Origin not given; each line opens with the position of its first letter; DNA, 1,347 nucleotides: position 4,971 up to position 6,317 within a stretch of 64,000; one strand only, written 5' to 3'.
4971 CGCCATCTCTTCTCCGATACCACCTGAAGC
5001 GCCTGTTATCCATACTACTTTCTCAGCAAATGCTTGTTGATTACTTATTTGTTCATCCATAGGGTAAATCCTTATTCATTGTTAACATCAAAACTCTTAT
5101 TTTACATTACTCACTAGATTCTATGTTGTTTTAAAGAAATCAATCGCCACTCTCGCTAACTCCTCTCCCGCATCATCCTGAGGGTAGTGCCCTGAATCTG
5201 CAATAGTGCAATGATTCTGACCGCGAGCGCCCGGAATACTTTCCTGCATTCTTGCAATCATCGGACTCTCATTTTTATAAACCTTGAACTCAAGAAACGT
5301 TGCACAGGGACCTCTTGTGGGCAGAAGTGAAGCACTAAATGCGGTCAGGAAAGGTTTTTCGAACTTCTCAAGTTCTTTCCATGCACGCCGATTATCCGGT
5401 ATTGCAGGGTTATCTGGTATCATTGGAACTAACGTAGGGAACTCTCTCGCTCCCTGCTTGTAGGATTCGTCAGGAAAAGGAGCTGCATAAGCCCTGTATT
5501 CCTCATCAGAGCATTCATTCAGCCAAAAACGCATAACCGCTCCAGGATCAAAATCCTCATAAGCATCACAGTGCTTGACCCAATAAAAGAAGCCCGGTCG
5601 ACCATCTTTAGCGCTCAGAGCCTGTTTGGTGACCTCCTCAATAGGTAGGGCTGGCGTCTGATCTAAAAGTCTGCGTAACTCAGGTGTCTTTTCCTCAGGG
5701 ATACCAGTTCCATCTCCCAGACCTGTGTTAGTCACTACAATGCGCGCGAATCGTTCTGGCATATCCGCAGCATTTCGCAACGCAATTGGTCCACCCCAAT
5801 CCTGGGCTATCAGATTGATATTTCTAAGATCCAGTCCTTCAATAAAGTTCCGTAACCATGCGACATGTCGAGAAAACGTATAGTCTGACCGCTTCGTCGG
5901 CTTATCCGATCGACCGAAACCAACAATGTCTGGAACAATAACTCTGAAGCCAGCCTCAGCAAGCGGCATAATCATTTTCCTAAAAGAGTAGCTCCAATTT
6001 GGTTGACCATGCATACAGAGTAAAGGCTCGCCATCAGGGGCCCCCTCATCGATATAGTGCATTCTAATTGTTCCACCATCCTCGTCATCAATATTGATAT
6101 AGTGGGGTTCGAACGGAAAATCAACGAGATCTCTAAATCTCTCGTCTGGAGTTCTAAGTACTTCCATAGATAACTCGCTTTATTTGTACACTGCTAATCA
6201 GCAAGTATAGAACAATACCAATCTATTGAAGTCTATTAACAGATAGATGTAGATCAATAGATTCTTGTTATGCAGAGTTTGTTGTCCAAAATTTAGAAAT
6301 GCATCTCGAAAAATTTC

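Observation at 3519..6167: Apparently native operon coupling a haloalkane dehalogenase, an SDR and a halohydrin dehalogenase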

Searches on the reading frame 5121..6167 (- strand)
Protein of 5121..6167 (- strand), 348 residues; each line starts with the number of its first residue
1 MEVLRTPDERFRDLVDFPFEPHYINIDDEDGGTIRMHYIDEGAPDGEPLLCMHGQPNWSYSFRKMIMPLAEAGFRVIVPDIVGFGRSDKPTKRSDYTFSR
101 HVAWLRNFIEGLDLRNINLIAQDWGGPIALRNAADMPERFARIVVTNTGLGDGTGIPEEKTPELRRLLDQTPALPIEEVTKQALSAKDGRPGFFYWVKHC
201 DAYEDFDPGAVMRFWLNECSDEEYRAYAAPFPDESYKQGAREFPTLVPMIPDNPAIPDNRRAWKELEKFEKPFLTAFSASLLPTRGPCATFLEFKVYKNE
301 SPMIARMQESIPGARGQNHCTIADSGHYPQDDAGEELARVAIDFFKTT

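Call 3: search_protein_families(library=pfam, proteins=[window:5121-6167:-], max_evalue=0.01)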
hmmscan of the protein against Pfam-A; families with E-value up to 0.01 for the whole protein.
window:5121-6167:- (348 aa): 3 families
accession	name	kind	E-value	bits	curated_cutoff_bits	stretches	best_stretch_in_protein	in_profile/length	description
PF00561.26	Abhydrolase_1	-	8e-27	94.9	25.8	1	48-158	2-111/245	alpha/beta hydrolase fold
PF12697.13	Abhydrolase_6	-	3.6e-14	54.4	26.3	1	49-339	1-216/217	Alpha/beta hydrolase family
PF12146.15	Hydrolase_4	-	1.6e-06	28.1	27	1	50-156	8-117/239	Serine aminopeptidase, S33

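Call 4: search_protein_families(library=ncbifam, proteins=[window:5121-6167:-], max_evalue=0.01)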
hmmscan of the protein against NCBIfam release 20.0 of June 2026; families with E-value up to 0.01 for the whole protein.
window:5121-6167:- (348 aa): 18 families
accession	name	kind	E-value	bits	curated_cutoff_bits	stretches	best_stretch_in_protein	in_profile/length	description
NF002043.0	PRK00870.1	subfamily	5.2e-112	374.2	265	1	1-347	1-300/302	haloalkane dehalogenase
NF002938.0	PRK03592.1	equivalog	2.1e-33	115.9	241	1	35-148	21-129/298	haloalkane dehalogenase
NF002873.0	PRK03204.1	equivalog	3.7e-25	88.8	466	1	17-149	12-135/286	haloalkane dehalogenase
NF045632.1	hydroxlase_HsaD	equivalog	1.1e-15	57.4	400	1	34-149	22-138/290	4,5:9,10-diseco-3-hydroxy-5,9,17-trioxoandrosta-1(10),2-diene-4-oate hydrolase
TIGR03056.1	bchO_mg_che_rel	equivalog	4.4e-14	52.2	172.55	1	31-175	13-155/278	alpha/beta fold hydrolase BchO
TIGR03343.1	biphenyl_bphD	equivalog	1.6e-13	50.5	462.15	1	22-154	8-141/282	2-hydroxy-6-oxo-6-phenylhexa-2,4-dienoate hydrolase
TIGR01250.1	pro_imino_pep_2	subfamily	1.1e-11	44.9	167.65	1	43-148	22-129/288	proline iminopeptidase-family hydrolase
NF045945.1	ProImpepLactob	equivalog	2.2e-11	43.8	400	1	40-138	21-120/293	proline iminopeptidase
NF004514.1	PRK05855.1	equivalog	1.8e-10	40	455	1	32-126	8-102/578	SDR family oxidoreductase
NF045948.1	ProImpepThrmp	equivalog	6.2e-10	39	500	1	35-175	13-150/291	proline iminopeptidase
TIGR03695.1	menH_SHCHC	equivalog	1.2e-09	38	208.55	1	47-178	3-130/252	2-succinyl-6-hydroxy-2,4-cyclohexadiene-1-carboxylate synthase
TIGR02427.1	protocat_pcaD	equivalog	2e-09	37.2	255.85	1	35-149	1-113/251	3-oxoadipate enol-lactonase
NF011457.0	PRK14875.1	equivalog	4e-09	35.9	307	1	35-151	121-235/372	acetoin dehydrogenase dihydrolipoyllysine-residue acetyltransferase subunit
NF050089.1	i_nPHAscl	equivalog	4.3e-09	35.8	300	1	45-153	17-122/288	intracellular short-chain-length polyhydroxyalkanoate depolymerase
TIGR01249.1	pro_imino_pep_1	equivalog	4.5e-08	32.6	259.75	1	22-145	7-125/307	prolyl aminopeptidase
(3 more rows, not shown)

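Call 6: search_solved_structures(query=window:5121-6167:-, max_evalue=0.001, show_alignments=3)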
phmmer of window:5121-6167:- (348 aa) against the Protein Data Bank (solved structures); distinct sequences matched with E-value up to 0.001: 274 (the best 60 are shown).
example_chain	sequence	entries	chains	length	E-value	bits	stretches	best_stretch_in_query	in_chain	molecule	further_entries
4mj3_A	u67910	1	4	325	7e-88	298.3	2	1-180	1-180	Haloalkane dehalogenase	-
6f9o_A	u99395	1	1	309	1.8e-86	293.6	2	1-153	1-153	Haloalkane dehalogenase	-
5esr_A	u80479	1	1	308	2.7e-82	279.9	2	1-177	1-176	Haloalkane dehalogenase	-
1b6g_A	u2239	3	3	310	4.4e-53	183.8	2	3-149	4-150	HALOALKANE DEHALOGENASE | PROTEIN (HALOALKANE DEHALOGENASE)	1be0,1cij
1edb_A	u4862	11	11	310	4.4e-53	183.8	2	3-149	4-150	HALOALKANE DEHALOGENASE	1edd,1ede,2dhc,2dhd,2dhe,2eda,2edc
2xt0_A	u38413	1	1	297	5.1e-53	183.6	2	1-153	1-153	HALOALKANE DEHALOGENASE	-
1hde_A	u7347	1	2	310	1.8e-52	181.8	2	3-149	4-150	HALOALKANE DEHALOGENASE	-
1bee_A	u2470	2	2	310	2.1e-52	181.6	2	3-149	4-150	HALOALKANE DEHALOGENASE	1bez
7avr_A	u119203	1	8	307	1e-49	172.7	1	2-159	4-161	Haloalkane dehalogenase 1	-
5flk_A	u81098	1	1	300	1.7e-25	93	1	16-143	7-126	DHAA101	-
6xtc_A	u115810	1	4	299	1.8e-25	93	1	16-143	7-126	Haloalkane dehalogenase variant DhaA177 domain-swapped dimer type-3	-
4f60_A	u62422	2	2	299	1.8e-25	93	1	16-143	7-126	Haloalkane dehalogenase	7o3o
4e46_A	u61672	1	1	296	1.8e-25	93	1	16-143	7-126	Haloalkane dehalogenase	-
1bn6_A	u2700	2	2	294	1.8e-25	93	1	16-143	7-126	HALOALKANE DEHALOGENASE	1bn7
4hzg_A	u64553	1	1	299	1.8e-25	92.9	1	16-143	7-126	Haloalkane dehalogenase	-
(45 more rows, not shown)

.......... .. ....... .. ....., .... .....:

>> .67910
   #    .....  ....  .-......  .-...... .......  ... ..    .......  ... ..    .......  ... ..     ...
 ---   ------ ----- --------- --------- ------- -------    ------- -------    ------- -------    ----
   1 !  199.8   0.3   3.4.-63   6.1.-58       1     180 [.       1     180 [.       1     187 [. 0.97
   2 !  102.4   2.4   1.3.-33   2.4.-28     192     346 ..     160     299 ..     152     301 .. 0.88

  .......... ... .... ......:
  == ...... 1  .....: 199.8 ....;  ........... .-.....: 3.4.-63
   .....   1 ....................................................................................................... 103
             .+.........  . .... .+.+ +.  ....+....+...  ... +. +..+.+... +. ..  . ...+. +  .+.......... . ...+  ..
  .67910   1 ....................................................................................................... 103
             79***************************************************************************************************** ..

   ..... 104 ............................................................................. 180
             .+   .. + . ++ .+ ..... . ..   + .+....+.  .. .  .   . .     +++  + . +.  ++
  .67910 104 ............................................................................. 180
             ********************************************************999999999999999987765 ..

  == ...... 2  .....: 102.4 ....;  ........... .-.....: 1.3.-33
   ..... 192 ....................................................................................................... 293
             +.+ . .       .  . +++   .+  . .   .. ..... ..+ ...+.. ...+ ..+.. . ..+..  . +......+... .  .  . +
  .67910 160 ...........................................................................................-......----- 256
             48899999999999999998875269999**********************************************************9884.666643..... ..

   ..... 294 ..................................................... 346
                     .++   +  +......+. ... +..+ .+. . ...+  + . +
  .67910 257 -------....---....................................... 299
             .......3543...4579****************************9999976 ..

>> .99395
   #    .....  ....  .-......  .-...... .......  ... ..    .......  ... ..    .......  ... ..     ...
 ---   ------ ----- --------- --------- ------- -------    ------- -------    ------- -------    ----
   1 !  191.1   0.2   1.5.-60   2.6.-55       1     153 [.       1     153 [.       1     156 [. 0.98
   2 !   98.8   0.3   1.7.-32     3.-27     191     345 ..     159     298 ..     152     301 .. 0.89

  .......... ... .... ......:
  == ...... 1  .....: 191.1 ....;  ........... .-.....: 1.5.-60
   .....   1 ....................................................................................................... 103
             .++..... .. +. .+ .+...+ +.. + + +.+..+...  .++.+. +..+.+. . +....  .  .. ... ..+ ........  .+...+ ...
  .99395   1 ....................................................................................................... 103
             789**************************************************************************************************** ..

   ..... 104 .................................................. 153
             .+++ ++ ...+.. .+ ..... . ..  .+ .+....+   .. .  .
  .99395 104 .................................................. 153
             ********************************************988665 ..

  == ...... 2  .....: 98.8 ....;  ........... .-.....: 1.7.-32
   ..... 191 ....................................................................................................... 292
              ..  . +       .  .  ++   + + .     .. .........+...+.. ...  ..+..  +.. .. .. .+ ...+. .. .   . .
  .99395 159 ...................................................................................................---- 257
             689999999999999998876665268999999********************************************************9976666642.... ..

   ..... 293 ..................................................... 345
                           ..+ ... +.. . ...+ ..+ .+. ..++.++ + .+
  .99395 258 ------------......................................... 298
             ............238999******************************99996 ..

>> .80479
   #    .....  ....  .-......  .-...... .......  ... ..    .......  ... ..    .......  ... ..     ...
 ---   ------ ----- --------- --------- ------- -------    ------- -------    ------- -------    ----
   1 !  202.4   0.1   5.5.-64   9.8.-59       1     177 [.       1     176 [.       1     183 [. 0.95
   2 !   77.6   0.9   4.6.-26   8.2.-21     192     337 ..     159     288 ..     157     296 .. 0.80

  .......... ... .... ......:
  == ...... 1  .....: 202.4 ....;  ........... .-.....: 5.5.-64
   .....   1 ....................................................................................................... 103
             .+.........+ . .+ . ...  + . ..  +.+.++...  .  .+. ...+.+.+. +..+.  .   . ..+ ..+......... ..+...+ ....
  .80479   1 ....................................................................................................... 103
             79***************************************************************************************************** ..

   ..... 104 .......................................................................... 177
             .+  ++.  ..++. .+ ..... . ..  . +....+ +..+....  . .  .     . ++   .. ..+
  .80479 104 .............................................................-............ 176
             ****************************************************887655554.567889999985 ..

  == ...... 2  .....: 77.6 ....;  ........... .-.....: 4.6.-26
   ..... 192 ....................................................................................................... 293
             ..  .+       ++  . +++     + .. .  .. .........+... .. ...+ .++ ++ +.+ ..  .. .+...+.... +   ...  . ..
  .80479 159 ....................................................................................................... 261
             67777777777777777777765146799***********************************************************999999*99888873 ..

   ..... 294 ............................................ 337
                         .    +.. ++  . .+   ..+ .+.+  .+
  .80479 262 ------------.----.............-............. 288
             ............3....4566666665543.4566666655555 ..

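Call 10: find_homologous_proteins(query=window:5121-6167:-, max_evalue=1e-20)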
Query window:5121-6167:- (348 aa): 7409 proteins with E <= 1e-20 among 8000 candidates; the best 120 are listed.
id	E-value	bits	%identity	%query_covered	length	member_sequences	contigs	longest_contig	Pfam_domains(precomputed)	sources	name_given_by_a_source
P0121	2.4e-239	812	99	100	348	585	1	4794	PF12697.14,PF00561.27,PF12146.16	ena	-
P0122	3.2e-202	689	83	100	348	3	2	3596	PF12697.14,PF00561.27,PF12146.16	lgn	-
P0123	2.8e-198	676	81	100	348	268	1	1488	PF12697.14,PF00561.27,PF12146.16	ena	-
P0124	6.4e-181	619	75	100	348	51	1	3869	PF12697.14,PF00561.27,PF12146.16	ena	-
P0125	5.5e-138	478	58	100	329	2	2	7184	PF12697.14,PF00561.27,PF12146.16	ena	-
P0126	8.3e-135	468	81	69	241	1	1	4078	PF12697.14,PF00561.27,PF12146.16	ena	-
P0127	5.0e-134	465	58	100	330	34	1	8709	PF12697.14,PF00561.27,PF12146.16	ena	-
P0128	1.3e-132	460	57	100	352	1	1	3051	PF12697.14,PF00561.27,PF12146.16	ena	-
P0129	9.1e-132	458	57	100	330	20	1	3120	PF12697.14,PF00561.27,PF12146.16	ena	-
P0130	6.0e-131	455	57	100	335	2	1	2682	PF12697.14,PF00561.27,PF12146.16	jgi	-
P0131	1.6e-127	444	53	100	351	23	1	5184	PF12697.14,PF00561.27,PF12146.16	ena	-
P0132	2.1e-127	443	55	100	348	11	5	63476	PF12697.14,PF00561.27,PF12146.16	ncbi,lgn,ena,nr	ncbi:MAG TPA: haloalkane dehalogenase [Gammaproteobacteria bacterium]|nr:haloalkane dehalogenase [Ga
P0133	5.5e-127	442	55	100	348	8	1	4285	PF12697.14,PF00561.27,PF12146.16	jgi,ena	-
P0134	6.7e-127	442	54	99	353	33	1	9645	PF12697.14,PF00561.27,PF12146.16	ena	-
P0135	7.2e-127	441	55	99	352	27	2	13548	PF12697.14,PF00561.27,PF12146.16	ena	-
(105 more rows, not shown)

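Call 22: find_encoding_contigs(protein=P0124, flank=5000, max_places=4)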
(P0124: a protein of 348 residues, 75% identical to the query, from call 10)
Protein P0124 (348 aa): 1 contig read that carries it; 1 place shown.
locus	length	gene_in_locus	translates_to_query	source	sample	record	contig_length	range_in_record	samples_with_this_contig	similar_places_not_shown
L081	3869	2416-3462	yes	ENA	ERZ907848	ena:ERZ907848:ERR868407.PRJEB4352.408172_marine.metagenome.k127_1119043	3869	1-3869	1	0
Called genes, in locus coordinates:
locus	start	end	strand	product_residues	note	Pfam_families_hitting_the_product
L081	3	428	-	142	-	?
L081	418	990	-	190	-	PF00849:PseudoU_synth_2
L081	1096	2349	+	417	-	PF00180:Iso_dh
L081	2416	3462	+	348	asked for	PF00561:Abhydrolase_1, PF12146:Hydrolase_4, PF12697:Abhydrolase_6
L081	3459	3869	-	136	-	?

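Call 23: find_encoding_contigs(protein=P0122, flank=5000, max_places=4)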
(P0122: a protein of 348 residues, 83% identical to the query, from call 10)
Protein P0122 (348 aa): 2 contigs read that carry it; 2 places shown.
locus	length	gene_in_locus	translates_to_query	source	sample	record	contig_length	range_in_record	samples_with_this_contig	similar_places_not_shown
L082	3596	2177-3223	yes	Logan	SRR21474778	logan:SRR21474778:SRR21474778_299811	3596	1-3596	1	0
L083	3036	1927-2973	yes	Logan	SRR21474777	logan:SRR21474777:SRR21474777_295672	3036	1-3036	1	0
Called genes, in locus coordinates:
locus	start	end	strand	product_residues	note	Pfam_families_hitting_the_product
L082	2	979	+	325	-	?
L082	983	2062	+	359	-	PF10340:Say1_Mug180, PF20434:BD-FAE (weak), PF07859:Abhydrolase_3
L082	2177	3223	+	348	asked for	PF12146:Hydrolase_4 (weak), PF00561:Abhydrolase_1, PF12697:Abhydrolase_6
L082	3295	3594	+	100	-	?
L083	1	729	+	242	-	?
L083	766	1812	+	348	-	PF10340:Say1_Mug180, PF20434:BD-FAE (weak), PF07859:Abhydrolase_3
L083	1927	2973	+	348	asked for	PF12146:Hydrolase_4 (weak), PF00561:Abhydrolase_1, PF12697:Abhydrolase_6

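Call 24: find_encoding_contigs(protein=P0127, flank=6000, max_places=4)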
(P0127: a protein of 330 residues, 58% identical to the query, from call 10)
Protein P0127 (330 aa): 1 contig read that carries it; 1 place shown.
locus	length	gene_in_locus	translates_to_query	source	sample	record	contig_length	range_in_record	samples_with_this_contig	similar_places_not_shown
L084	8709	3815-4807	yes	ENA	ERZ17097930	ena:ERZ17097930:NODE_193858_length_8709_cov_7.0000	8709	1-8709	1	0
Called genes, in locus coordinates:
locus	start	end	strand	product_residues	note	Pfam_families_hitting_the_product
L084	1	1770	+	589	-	?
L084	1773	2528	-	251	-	PF13409:GST_N_2 (weak), PF13417:GST_N_3, PF00043:GST_C, PF13410:GST_C_2 (weak)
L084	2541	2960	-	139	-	PF01575:MaoC_dehydratas, PF13452:FAS1_DH_region (faint)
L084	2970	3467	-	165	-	PF13452:FAS1_DH_region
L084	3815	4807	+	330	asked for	PF00561:Abhydrolase_1, PF12146:Hydrolase_4, PF12697:Abhydrolase_6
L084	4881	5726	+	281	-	PF23441:SDR (weak), PF00106:adh_short, PF08659:KR, PF13561:adh_short_C2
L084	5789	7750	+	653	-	PF12228:DUF3604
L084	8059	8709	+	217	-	?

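Call 25: find_related_loci(query=A1, collection=metagenome_contigs, flank=8000)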
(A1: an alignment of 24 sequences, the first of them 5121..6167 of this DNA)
Query A1 (348 aa) in metagenome_contigs; peptide patterns used: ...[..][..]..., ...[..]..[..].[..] (x = any residue, [..] = any of these).
600 stretches matched a pattern (row limit reached: there are more); 594 encode a relative of the query (tblastn E <= 1e-3); the best 80 are kept; 80 distinct loci.
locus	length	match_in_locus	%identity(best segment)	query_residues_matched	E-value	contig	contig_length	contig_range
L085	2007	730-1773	91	1-348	0e+0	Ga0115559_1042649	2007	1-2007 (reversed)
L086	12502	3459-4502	80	1-348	0e+0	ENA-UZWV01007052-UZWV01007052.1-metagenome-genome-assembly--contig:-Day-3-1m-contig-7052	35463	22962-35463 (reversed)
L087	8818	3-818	93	77-348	1e-171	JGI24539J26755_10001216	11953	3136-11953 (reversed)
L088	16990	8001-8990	57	1-348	6e-139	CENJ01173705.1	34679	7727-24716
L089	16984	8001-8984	53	1-346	3e-123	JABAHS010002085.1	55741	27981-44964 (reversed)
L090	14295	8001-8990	52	1-348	8e-123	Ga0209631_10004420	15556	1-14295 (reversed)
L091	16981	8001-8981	52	1-345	5e-122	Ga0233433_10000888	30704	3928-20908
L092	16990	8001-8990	51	1-348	5e-119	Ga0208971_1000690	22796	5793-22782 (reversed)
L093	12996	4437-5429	51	1-344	1e-114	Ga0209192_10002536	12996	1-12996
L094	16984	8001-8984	51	1-344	5e-112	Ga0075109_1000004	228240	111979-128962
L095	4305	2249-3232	51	1-344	2e-112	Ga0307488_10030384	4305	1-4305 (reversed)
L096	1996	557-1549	50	1-348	2e-117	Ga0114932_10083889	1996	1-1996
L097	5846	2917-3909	49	1-348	4e-111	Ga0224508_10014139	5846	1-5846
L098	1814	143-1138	49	1-348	2e-117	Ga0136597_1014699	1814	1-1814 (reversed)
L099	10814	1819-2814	49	1-348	2e-106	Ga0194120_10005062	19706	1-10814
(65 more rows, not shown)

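Call 40: predict_structure(alignment_id=A3)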
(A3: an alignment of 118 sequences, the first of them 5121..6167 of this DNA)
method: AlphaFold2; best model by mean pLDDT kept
length: 348 residues; sequences in the alignment: 118
mean_pLDDT: 96.5   pTM: 0.94
mean pLDDT of the five models: 96.5, 96.5, 96.1, 95.9, 95.8
residues with pLDDT >= 90: 335; 70-90: 13; 50-70: 0; < 50: 0
segments of 3 or more residues with pLDDT < 50: none
pLDDT, mean of each block of 10 residues (from residue 1): 97 97 96 97 98 95 98 99 98 96 98 98 97 99 97 94 97 96 86 96 97 97 98 97 94 96 99 98 95 92 96 98 96 98 98
secondary structure, 60 per line:
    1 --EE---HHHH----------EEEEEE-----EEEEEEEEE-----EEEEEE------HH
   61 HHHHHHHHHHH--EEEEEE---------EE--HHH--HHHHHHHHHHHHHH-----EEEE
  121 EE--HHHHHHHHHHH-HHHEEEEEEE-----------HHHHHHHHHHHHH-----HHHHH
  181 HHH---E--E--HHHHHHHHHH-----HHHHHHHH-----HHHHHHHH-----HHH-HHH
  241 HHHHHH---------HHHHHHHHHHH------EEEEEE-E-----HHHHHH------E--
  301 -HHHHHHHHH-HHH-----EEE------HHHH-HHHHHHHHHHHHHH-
elements in order: H8-11 E22-27 E33-41 E47-52 H59-71 E74-79 H98-111 E117-122 H125-135 E140-146 H158-170 H176-183 H193-202 H208-215 H221-228 H238-246 H256-266 E273-278 H286-291 H302-310 E320-322 H329-332 H334-347

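Call 44: fold_search(model_id=the predicted structure, library=pdb)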
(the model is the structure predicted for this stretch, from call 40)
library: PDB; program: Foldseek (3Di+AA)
matches with E <= 10: 1884; with E <= 0.001: 1518
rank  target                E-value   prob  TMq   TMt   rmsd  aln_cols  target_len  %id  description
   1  6f9o                  5.0e-36  1.00  0.81  0.91   3.9       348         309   42  Crystal structure of cold-adapted haloalkane dehalogenase DpcA from Psychrobacter cryohalolentis K5 (released 2019-02-27)
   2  4mj3_A                2.0e-35  1.00  0.82  0.95   2.5       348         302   44  Haloalkane dehalogenase DmrA from Mycobacterium rhodesiae JS60 (released 2015-02-25)
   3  4mj3_B                8.7e-35  1.00  0.82  0.93   3.1       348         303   44  Haloalkane dehalogenase DmrA from Mycobacterium rhodesiae JS60 (released 2015-02-25)
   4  5esr                  1.0e-32  1.00  0.81  0.91   2.5       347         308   40  Crystal structure of haloalkane dehalogenase (DccA) from Caulobacter crescentus (released 2016-06-01)
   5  2xt0                  2.3e-26  1.00  0.78  0.91   3.4       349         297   34  Dehalogenase DPpA from Plesiocystis pacifica SIR-I (released 2011-08-10)
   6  7avr_D                5.4e-26  1.00  0.68  0.79   6.7       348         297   30  The tetrameric structure of haloalkane dehalogenase DpaA from Paraglaciecola agarilytica NO2 (released 2021-03-17)
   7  7avr_F                6.4e-26  1.00  0.67  0.78   7.0       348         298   31  The tetrameric structure of haloalkane dehalogenase DpaA from Paraglaciecola agarilytica NO2 (released 2021-03-17)
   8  7avr_C                1.3e-25  1.00  0.69  0.79   5.6       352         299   30  The tetrameric structure of haloalkane dehalogenase DpaA from Paraglaciecola agarilytica NO2 (released 2021-03-17)
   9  7avr_B                1.6e-25  1.00  0.70  0.81   5.5       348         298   31  The tetrameric structure of haloalkane dehalogenase DpaA from Paraglaciecola agarilytica NO2 (released 2021-03-17)
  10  7avr_A                1.6e-25  1.00  0.69  0.79   6.7       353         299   30  The tetrameric structure of haloalkane dehalogenase DpaA from Paraglaciecola agarilytica NO2 (released 2021-03-17)
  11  1hde_A                8.9e-25  1.00  0.76  0.85   4.3       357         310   34  HALOALKANE DEHALOGENASE MUTANT WITH PHE 172 REPLACED WITH TRP (released 1997-02-12)
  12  1be0                  1.3e-24  1.00  0.77  0.86   4.1       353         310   34  HALOALKANE DEHALOGENASE AT PH 5.0 CONTAINING ACETIC ACID (released 1998-11-11)
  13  1bee                  1.5e-24  1.00  0.77  0.86   4.0       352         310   34  HALOALKANE DEHALOGENASE MUTANT WITH TRP 175 REPLACED BY TYR (released 1998-11-11)
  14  2had                  1.8e-24  1.00  0.76  0.85   4.2       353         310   34  CRYSTAL STRUCTURE OF HALOALKANE DEHALOGENASE: AN ENZYME TO DETOXIFY HALOGENATED ALKANES (released 1993-01-15)
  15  1b6g                  1.9e-24  1.00  0.76  0.85   4.1       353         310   34  HALOALKANE DEHALOGENASE AT PH 5.0 CONTAINING CHLORIDE (released 1999-07-13)
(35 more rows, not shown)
